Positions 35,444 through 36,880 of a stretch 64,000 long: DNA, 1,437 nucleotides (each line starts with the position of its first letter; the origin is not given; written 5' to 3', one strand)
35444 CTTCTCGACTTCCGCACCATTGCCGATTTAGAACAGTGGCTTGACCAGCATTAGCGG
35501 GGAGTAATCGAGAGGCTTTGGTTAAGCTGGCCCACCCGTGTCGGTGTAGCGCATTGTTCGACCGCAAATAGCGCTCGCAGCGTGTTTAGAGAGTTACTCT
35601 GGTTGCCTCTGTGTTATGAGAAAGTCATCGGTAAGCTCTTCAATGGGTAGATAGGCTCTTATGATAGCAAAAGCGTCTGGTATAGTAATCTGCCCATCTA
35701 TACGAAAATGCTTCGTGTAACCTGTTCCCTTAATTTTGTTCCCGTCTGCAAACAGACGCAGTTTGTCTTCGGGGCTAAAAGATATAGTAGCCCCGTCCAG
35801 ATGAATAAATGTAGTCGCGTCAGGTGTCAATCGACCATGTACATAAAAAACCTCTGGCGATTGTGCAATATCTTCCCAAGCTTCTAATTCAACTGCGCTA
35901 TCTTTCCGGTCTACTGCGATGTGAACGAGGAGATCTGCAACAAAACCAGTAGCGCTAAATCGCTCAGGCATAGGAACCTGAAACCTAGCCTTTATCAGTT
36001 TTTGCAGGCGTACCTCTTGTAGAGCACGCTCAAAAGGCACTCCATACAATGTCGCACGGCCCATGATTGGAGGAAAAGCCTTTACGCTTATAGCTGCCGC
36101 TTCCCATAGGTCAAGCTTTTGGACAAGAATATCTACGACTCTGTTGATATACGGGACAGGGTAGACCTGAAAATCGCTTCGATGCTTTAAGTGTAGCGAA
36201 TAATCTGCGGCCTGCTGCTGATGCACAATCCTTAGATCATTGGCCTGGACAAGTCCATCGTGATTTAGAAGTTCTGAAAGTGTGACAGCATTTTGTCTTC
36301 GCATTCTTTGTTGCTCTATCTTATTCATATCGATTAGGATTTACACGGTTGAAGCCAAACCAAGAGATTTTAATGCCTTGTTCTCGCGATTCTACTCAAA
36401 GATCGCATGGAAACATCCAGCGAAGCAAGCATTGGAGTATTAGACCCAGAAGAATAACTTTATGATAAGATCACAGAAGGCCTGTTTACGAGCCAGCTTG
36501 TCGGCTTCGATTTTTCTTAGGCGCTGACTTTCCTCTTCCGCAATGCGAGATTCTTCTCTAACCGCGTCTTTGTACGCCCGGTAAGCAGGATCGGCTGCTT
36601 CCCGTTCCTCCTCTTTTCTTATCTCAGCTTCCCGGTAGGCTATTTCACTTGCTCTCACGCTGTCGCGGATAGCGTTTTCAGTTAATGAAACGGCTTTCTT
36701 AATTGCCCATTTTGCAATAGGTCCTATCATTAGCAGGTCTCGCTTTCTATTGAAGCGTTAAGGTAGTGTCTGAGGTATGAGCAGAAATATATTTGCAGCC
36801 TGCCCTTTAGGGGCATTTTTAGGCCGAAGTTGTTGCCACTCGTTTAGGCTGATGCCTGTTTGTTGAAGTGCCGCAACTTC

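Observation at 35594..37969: AT-rich three-gene orphan operon (403, 96 and 244 aa) with no recognisable domains, embedded among TA modules: a candidate novel defence or accessory system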

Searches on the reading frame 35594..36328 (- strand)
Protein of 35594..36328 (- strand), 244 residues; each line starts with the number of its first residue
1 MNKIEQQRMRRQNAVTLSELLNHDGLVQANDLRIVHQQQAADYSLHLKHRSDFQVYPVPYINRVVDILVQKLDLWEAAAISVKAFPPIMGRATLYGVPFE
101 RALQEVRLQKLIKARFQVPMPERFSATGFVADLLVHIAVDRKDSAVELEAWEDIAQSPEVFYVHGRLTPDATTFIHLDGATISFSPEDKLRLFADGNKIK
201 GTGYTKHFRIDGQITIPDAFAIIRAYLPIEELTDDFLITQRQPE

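Call 3: search_protein_families(library=pfam, proteins=[window:35594-36328:-], max_evalue=1)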
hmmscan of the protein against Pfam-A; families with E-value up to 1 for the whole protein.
window:35594-36328:- (244 aa): 0 families

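Call 4: search_protein_families(library=padloc, proteins=[window:35594-36328:-], max_evalue=1)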
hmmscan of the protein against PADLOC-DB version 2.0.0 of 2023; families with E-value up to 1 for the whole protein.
window:35594-36328:- (244 aa): 0 families

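Call 5: search_protein_families(library=ncbifam, proteins=[window:35594-36328:-], max_evalue=1)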
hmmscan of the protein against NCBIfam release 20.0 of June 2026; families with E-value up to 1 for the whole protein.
window:35594-36328:- (244 aa): 0 families

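Call 6: search_protein_families(library=phrogs, proteins=[window:35594-36328:-], max_evalue=1)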
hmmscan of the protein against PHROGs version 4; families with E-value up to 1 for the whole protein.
window:35594-36328:- (244 aa): 0 families

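Call 8: find_homologous_proteins(query=window:35594-36328:-)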
Query window:35594-36328:- (244 aa): 4 proteins with E <= 0.001 among 631 candidates.
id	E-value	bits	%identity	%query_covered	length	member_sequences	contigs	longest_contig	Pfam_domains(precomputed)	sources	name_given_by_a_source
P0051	2.3e-152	523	100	97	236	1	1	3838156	-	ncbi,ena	-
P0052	8.1e-54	201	43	94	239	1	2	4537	-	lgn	-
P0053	1.4e-39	154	38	93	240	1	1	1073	-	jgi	jgi:hypothetical protein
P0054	2.8e-29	120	39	79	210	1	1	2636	-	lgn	-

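Call 11: find_encoding_contigs(protein=P0052, flank=5000, max_places=3)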
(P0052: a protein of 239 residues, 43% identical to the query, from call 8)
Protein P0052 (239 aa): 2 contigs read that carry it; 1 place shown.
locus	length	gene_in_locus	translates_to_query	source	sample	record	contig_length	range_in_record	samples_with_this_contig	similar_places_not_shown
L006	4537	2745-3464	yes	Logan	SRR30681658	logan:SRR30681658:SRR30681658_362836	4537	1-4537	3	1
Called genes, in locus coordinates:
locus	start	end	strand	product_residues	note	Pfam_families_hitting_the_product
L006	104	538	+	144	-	-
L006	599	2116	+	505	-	-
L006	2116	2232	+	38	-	-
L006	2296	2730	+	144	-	-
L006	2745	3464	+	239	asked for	-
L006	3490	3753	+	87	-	-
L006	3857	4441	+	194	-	PF08534:Redoxin, PF00578:AhpC-TSA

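Call 36: predict_structure(alignment_id=A2)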
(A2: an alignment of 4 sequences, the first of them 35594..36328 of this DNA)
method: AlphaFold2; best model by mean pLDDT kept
length: 244 residues; sequences in the alignment: 4
mean_pLDDT: 61.6   pTM: 0.63
mean pLDDT of the five models: 61.6, 60.3, 55.4, 55.3, 52.6
residues with pLDDT >= 90: 0; 70-90: 85; 50-70: 102; < 50: 57
segments of 3 or more residues with pLDDT < 50: 36-42, 86-111, 119-121, 228-244
pLDDT, mean of each block of 10 residues (from residue 1): 67 73 76 53 60 62 59 68 46 29 41 55 51 61 65 77 74 76 86 75 82 70 54 30 30
secondary structure, 60 per line:
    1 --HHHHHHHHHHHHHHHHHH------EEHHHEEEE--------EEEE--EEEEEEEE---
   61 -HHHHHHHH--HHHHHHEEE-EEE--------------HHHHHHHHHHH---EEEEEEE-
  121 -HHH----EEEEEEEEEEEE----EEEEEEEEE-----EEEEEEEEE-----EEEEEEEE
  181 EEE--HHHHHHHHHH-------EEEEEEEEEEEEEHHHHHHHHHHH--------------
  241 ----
elements in order: H3-20 E32-35 E44-47 E50-57 H62-69 H72-77 E78-80 E82-84 H99-109 E113-119 E129-140 E145-153 E159-167 E173-183 H186-195 E203-215 H216-226

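Call 74: find_homologous_proteins(query=A2, max_evalue=0.01)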
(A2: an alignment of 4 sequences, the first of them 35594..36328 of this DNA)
Query A2 (4 sequences) (244 aa, profile of the alignment): 17 proteins with E <= 0.01 among 8000 candidates.
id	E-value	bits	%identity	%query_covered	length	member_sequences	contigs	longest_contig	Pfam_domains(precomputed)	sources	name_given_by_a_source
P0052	4.9e-114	398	43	94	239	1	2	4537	-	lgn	-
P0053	5.1e-113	394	38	93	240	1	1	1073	-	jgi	jgi:hypothetical protein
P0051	4.7e-109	381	100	97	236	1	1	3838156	-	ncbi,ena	-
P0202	1.8e-92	327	40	93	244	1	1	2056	-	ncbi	-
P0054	1.1e-90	321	39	79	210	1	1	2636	-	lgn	-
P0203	1.2e-86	308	37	92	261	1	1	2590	-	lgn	-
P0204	7.7e-85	302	35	93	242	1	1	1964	-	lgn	-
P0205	1.1e-80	288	41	92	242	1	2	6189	-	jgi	jgi:hypothetical protein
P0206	2.3e-64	235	35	80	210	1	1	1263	-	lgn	-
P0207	1.7e-56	209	34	91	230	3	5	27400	-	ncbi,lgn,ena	-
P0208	2.0e-45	173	35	93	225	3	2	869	-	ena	-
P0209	7.5e-41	158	37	89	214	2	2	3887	-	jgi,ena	-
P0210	3.4e-37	146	37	75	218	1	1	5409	-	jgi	-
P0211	1.1e-36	144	37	75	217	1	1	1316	-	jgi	jgi:hypothetical protein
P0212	1.3e-33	134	35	75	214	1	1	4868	-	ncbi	-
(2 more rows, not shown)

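Call 75: find_encoding_contigs(protein=P0054, flank=3000, max_places=2)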
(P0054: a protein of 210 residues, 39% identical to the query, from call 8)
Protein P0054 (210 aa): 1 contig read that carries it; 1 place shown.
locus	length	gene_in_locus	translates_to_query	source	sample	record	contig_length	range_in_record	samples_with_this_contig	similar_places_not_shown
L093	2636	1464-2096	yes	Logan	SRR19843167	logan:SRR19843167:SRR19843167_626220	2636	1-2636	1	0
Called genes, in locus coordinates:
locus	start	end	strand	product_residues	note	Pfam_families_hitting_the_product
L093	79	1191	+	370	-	-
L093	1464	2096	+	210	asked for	-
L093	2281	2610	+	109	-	-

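Call 76: find_encoding_contigs(protein=P0207, flank=7000, max_places=3)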
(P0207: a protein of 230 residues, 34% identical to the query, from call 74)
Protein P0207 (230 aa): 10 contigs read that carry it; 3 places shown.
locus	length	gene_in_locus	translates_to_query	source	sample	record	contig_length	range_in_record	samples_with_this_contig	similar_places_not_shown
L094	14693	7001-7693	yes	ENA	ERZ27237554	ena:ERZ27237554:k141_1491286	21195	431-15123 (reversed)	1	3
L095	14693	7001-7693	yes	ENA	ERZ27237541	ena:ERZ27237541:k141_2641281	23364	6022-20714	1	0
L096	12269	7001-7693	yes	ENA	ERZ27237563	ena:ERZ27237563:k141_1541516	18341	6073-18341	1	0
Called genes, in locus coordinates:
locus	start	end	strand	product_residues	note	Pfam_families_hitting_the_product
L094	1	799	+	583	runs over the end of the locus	PF00350:Dynamin_N, PF01926:MMR_HSR1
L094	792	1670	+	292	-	PF00226:DnaJ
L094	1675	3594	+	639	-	PF00350:Dynamin_N, PF08238:Sel1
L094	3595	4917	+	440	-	PF23393:Beta-prop_WDR90_POC16_2nd, PF25174:Beta-prop_THOC3, PF24814:WD40_Prp19, PF25173:Beta-prop_WDR3_1st, PF23414:Beta-prop_EML_2, PF24796:WDR55, PF25173:Beta-prop_WDR3_1st, PF25174:Beta-prop_THOC3, +35 more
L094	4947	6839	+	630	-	PF00350:Dynamin_N, PF25174:Beta-prop_THOC3, PF23409:Beta-prop_EML (weak), PF24805:EIF3I, PF23381:Beta-prop_IFT122_1st (weak), PF24807:WD40_CDC20-Fz (weak), PF25173:Beta-prop_WDR3_1st (weak), PF25172:Beta-prop_WDR3_2nd (weak), +3 more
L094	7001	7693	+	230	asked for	-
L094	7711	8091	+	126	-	-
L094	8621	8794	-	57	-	-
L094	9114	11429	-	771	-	PF09250:Prim-Pol, PF08707:PriCT_2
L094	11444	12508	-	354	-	PF13102:Phage_int_SAM_5 (weak), PF00589:Phage_integrase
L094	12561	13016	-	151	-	PF12728:HTH_17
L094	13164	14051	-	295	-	-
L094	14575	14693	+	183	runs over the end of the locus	?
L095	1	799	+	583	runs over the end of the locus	PF00350:Dynamin_N, PF01926:MMR_HSR1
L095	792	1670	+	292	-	PF00226:DnaJ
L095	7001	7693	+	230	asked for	-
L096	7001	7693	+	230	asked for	-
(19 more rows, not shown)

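Call 77: find_encoding_contigs(protein=P0205, flank=6000, max_places=2)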
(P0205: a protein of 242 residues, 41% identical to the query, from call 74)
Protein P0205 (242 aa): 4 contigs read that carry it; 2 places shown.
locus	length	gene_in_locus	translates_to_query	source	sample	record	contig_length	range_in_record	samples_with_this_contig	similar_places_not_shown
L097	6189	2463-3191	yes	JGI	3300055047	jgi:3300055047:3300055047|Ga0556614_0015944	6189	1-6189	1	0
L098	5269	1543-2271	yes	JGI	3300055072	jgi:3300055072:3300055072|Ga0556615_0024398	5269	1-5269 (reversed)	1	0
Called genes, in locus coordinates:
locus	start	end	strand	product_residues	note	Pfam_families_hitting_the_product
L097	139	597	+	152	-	PF03544:TonB_C (weak)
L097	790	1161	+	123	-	-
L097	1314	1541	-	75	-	PF07927:HicA_toxin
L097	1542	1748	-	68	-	PF15919:HicB_lk_antitox, PF15970:HicB-like_2 (weak), PF21748:UPF0150 (weak)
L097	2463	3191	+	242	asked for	-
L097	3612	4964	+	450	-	-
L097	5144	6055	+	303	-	PF18962:Por_Secre_tail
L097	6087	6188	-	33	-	?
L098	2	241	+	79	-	?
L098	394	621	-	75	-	PF07927:HicA_toxin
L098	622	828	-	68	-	PF15919:HicB_lk_antitox, PF15970:HicB-like_2 (weak), PF21748:UPF0150 (weak)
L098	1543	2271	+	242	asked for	-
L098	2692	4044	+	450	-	-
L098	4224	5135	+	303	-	PF18962:Por_Secre_tail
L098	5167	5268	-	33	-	?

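Call 80: search_solved_structures(query=A6, max_evalue=10)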
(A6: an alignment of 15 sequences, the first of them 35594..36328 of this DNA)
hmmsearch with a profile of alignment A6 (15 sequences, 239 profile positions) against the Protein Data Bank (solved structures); distinct sequences matched with E-value up to 10: 3.
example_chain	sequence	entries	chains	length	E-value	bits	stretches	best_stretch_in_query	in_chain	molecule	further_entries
7qep_D4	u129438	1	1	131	0.15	14.5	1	12-105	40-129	40S RIBOSOMAL PROTEIN S24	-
5zmr_A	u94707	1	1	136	0.17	14.3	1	34-91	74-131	26S proteasome regulatory subunit RPN5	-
4omy_A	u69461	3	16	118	0.93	11.9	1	10-80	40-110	NolR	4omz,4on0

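Call 89: search_dna_similar(query=window:35594-36328:-, collection=phages, mode=protein, max_evalue=0.001, max_rows=10)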
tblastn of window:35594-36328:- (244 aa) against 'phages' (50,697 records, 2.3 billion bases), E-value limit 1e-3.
No match.

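Call 90: search_dna_similar(query=window:35594-36328:-, collection=plasmids, mode=protein, max_evalue=0.001, max_rows=10)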
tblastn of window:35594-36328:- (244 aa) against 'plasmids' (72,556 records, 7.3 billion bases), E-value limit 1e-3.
Records with a match: 1; places in all: 1; records where one place covers at least 80% of the query: 1.
Best place of each record, by identity: <60% 1.
By first word of the organism name: Pseudanabaena 1.
By predicted mobility (MOB-suite, as given by PLSDB): mobilizable 1.
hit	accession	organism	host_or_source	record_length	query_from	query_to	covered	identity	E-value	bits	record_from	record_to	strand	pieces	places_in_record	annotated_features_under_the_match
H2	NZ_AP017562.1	Pseudanabaena sp. ABRG5-3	-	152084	9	237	94%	30.9%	1e-25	112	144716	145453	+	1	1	hypothetical protein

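Call 92: get_annotated_region(hit=H2, flank=7000)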
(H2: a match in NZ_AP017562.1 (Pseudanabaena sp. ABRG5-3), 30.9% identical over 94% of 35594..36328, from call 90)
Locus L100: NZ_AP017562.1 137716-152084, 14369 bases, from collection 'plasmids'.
description: Pseudanabaena sp. ABRG5-3 plasmid ABRG53b, complete sequence
organism: Pseudanabaena sp. ABRG5-3 (NCBI taxid 685565)
taxonomy: Bacteria; Cyanobacteriota; Cyanophyceae; Pseudanabaenales; Pseudanabaenaceae; Pseudanabaena; Pseudanabaena sp. ABRG5-3
host: -; source: -; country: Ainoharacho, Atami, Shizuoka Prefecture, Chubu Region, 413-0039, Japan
typing (MOB-suite, as given by PLSDB): mobilizable; relaxase MOBP
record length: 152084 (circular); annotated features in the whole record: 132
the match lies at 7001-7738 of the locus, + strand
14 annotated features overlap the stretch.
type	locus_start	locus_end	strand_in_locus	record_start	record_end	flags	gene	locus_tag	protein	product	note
CDS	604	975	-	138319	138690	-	-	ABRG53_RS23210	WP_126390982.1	hypothetical protein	-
CDS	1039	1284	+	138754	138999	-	-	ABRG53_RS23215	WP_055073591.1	hypothetical protein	-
CDS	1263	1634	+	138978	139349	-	-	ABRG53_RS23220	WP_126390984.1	type II toxin-antitoxin system PemK/MazF family toxin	-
CDS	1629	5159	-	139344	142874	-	-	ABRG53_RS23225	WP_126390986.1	hypothetical protein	-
CDS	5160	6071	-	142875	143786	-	-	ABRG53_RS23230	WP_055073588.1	DUF4007 family protein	-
CDS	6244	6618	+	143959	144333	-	-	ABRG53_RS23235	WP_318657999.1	element excision factor XisH family protein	-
CDS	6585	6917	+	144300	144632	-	-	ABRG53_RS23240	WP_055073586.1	XisI protein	-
CDS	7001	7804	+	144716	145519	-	-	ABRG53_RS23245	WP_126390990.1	hypothetical protein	-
CDS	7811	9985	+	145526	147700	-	-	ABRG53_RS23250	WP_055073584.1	DNA phosphorothioation-associated putative methyltransferase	-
CDS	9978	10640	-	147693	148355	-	-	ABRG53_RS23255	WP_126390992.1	hypothetical protein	-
CDS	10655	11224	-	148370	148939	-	-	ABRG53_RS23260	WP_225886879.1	hypothetical protein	-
CDS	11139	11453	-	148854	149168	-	-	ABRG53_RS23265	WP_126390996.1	hypothetical protein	-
CDS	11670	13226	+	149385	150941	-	-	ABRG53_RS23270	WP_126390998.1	AAA-like domain-containing protein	-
CDS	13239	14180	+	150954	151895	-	-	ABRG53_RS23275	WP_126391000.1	tyrosine-type recombinase/integrase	GO:0015074 - DNA integration [Evidence IEA]; GO:0006310 - DNA recombination [Evidence IEA]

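Call 95: find_related_loci(query=A6, collection=viral_contigs, flank=6000)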
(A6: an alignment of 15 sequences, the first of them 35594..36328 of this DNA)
Query A6 (244 aa) in viral_contigs; peptide patterns used: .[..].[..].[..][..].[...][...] (x = any residue, [..] = any of these).
7 stretches matched a pattern; 1 encode a relative of the query (tblastn E <= 1e-3); 1 distinct loci.
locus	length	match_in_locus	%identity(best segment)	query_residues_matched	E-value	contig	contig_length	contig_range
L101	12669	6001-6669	32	10-241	6e-36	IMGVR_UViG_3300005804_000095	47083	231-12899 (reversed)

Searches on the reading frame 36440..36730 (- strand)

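Call 3: search_protein_families(library=pfam, proteins=[window:36440-36730:-], max_evalue=1)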
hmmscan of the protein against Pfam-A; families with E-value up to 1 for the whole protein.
window:36440-36730:- (96 aa): 0 families

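Call 4: search_protein_families(library=padloc, proteins=[window:36440-36730:-], max_evalue=1)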
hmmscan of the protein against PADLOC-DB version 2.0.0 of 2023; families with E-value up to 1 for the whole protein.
window:36440-36730:- (96 aa): 0 families

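Call 5: search_protein_families(library=ncbifam, proteins=[window:36440-36730:-], max_evalue=1)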
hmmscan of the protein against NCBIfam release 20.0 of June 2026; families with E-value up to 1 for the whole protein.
window:36440-36730:- (96 aa): 0 families

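Call 6: search_protein_families(library=phrogs, proteins=[window:36440-36730:-], max_evalue=1)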
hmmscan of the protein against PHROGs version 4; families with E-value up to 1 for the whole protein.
window:36440-36730:- (96 aa): 4 families
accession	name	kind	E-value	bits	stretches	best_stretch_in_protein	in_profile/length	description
phrog_2525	-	unknown function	0.084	14.4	1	41-92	33-83/110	-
phrog_12773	-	unknown function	0.22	12.6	1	11-77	69-136/151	-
phrog_18326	-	unknown function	0.26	11.8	1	15-70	124-179/203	-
phrog_7031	-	unknown function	0.36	11.9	1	17-37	2-22/48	-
